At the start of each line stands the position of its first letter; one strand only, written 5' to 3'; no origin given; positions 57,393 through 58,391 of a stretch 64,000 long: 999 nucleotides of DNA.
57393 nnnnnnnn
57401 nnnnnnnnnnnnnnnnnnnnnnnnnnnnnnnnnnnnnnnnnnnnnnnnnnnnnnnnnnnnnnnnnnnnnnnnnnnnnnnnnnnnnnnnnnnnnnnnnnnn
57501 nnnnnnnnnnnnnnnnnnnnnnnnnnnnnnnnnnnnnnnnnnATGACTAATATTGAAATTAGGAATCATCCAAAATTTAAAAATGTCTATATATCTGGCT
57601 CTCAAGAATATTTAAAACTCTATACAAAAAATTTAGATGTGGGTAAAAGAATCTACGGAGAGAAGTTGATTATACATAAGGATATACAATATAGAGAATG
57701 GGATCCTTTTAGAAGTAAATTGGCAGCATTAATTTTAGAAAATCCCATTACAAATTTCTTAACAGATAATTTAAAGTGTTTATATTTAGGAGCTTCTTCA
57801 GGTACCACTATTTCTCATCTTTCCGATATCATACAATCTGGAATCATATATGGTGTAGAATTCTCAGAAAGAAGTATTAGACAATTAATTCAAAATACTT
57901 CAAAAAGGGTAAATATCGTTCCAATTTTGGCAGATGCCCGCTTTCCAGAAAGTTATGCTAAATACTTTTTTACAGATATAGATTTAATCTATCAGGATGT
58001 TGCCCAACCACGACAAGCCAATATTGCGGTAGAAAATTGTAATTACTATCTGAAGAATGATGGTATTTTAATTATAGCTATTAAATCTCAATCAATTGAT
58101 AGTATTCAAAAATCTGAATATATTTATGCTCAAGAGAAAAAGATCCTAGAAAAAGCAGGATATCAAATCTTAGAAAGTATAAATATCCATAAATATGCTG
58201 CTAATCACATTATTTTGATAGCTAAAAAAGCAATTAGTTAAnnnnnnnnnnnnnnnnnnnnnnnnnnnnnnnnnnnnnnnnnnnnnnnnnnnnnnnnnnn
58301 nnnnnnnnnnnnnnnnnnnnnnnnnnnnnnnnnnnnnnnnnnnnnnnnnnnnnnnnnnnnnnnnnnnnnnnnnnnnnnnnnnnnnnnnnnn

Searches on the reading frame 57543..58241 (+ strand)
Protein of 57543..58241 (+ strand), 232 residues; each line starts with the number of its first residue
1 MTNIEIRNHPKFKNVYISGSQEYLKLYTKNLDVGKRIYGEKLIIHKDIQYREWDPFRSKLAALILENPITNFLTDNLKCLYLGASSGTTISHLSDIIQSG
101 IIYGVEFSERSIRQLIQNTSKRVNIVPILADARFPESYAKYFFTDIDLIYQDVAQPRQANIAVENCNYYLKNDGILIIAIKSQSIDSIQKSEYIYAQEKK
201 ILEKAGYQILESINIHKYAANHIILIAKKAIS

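Call 6: search_protein_families(library=pfam, proteins=[window:57543-58238:+], max_evalue=1)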
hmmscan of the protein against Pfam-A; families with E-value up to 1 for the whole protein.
window:57543-58238:+ (232 aa): 4 families
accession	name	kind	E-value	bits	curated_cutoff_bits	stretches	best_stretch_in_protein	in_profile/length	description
PF01269.23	Fibrillarin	-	5.1e-78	261.7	27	1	7-229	2-225/227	Fibrillarin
PF19164.5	DUF5846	-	0.032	14.7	27.7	0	88-123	11-46/117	Family of unknown function (DUF5846)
PF13847.12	Methyltransf_31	-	0.056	13.6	27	1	74-179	2-110/145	Methyltransferase domain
PF13649.12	Methyltransf_25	-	0.13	13.4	27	1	80-136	2-59/97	Methyltransferase domain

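Call 8: find_encoding_contigs(protein=window:57543-58241:+, flank=10000, max_places=10)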
Protein window:57543-58241:+ (232 aa): no gene with exactly this product is on record in the collection.

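Call 10: find_related_loci(query=window:57543-58238:+, collection=genome_contigs, flank=6000)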
Query window:57543-58238:+ (232 aa) in genome_contigs; peptide patterns used: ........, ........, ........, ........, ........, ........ (x = any residue, [..] = any of these).
140 stretches matched a pattern; 82 encode a relative of the query (tblastn E <= 1e-3); the best 80 are kept; 80 distinct loci.
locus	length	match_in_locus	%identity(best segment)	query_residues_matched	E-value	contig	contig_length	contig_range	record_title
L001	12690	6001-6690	86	1-230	1e-133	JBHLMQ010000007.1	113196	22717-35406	MAG: Promethearchaeota archaeon isolate DZ2M.350 DZ2M.350@321, whole genome shotgun sequence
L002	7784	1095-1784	83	1-230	3e-129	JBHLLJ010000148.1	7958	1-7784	MAG: Candidatus Hermodarchaeota archaeon isolate DZ1M.436 DZ1M.436@41996, whole genome shotgun sequence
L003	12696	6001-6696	81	1-232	3e-127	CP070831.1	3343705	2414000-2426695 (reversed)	MAG: Promethearchaeota archaeon isolate bin108 chromosome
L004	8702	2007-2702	79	1-232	5e-127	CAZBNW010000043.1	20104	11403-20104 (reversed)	MAG TPA_asm: uncultured archaeon isolate SRP239594_co1_47 genome assembly, contig: NODE_1010_length_20104_cov_98.013267,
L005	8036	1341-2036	81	1-232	3e-126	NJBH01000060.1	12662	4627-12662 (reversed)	MAG: Promethearchaeota archaeon Loki_b32 4434, whole genome shotgun sequence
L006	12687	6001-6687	82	1-229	2e-126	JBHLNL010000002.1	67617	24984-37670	MAG: Promethearchaeota archaeon isolate DZ2S.275 DZ2S.275@966, whole genome shotgun sequence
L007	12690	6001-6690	82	1-230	2e-126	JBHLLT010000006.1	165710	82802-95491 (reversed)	MAG: Promethearchaeota archaeon isolate DZ1S.179 DZ1S.179@76, whole genome shotgun sequence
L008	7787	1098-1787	81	1-230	7e-125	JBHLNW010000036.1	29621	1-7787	MAG: Promethearchaeota archaeon isolate DZ2S.393 DZ2S.393@4410, whole genome shotgun sequence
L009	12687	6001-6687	79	1-229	5e-125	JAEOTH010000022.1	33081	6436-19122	MAG: Promethearchaeota archaeon isolate YT1_053 k127_1837785, whole genome shotgun sequence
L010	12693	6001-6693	78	1-231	2e-124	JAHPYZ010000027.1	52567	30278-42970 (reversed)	MAG: Promethearchaeota archaeon isolate LW30_13 NODE_133_length_52567_cov_6.567394, whole genome shotgun sequence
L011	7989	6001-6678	81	4-229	1e-124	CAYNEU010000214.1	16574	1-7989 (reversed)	MAG TPA_asm: uncultured archaeon isolate SRP185410_co1_442 genome assembly, contig: k141_1023871, whole genome shotgun s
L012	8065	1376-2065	79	1-230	2e-124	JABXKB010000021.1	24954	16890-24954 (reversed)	MAG: Promethearchaeota archaeon isolate Hel_238_bin13 contig-145_3447, whole genome shotgun sequence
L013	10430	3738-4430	79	1-231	2e-124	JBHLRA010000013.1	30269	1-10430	MAG: Candidatus Thorarchaeota archaeon isolate QM1B.7 QM1B.7@4395, whole genome shotgun sequence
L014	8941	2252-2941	80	1-230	3e-124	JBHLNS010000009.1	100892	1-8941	MAG: Promethearchaeota archaeon isolate DZ2S.372 DZ2S.372@436, whole genome shotgun sequence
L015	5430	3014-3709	80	1-232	4e-124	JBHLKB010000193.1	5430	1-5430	MAG: Candidatus Hodarchaeota archaeon isolate DZ1B.234 DZ1B.234@67700, whole genome shotgun sequence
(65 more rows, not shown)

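Call 37: find_related_loci(query=window:57543-58238:+, collection=metagenome_contigs, flank=8000)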
Query window:57543-58238:+ (232 aa) in metagenome_contigs; peptide patterns used: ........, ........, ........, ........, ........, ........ (x = any residue, [..] = any of these).
211 stretches matched a pattern; 114 encode a relative of the query (tblastn E <= 1e-3); the best 80 are kept; 80 distinct loci.
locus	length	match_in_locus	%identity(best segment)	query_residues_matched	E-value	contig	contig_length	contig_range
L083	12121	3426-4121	81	1-232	6e-127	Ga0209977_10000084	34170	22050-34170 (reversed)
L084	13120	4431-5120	81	1-230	7e-127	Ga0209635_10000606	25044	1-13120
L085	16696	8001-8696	81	1-232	6e-127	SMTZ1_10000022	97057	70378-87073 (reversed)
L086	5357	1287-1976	79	1-230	1e-125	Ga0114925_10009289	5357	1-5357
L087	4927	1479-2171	79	1-231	2e-125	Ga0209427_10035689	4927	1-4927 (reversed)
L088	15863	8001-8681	80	4-230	7e-124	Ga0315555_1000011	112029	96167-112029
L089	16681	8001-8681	80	4-230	7e-124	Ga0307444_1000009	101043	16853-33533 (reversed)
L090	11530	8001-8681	80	4-230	3e-124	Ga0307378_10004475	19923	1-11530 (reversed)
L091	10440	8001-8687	79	1-229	1e-123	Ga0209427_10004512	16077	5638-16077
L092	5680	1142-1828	79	1-229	6e-124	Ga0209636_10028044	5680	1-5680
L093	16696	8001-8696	79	1-232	3e-123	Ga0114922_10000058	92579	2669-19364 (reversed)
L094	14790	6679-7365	79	1-229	4e-123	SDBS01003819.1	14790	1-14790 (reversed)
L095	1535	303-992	78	1-230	2e-132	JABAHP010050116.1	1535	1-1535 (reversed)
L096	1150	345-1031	79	1-229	7e-133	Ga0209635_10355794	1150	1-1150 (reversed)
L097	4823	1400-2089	75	1-230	2e-118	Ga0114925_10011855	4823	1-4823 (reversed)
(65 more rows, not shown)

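Call 54: search_protein_families(library=ncbifam, proteins=[window:57543-58238:+], max_evalue=0.1)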
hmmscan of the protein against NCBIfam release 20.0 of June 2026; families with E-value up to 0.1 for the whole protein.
window:57543-58238:+ (232 aa): 7 families
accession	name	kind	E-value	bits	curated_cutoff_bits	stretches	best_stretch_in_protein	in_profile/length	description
NF003276.0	PRK04266.1-2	equivalog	1e-74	250.7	113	1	22-229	14-220/222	fibrillarin-like rRNA/tRNA 2'-O-methyltransferase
NF003275.0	PRK04266.1-1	equivalog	5.5e-71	238.5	339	1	4-229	5-231/233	fibrillarin-like rRNA/tRNA 2'-O-methyltransferase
NF003279.0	PRK04266.1-5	equivalog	3.9e-61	206.4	377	1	6-227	4-225/230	fibrillarin-like rRNA/tRNA 2'-O-methyltransferase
NF003277.0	PRK04266.1-3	equivalog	2.7e-51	174.4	254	1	5-229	2-225/226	fibrillarin-like rRNA/tRNA 2'-O-methyltransferase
NF003278.0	PRK04266.1-4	equivalog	2.7e-43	147.9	195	1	33-228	21-207/209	fibrillarin-like rRNA/tRNA 2'-O-methyltransferase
TIGR02469.1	CbiT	equivalog_domain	0.0025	18.1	78.3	1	76-179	20-121/124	precorrin-6Y C5,15-methyltransferase (decarboxylating) subunit CbiT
NF052591.1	ArlG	equivalog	0.091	12.8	110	0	143-202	49-107/148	archaellum stator protein ArlG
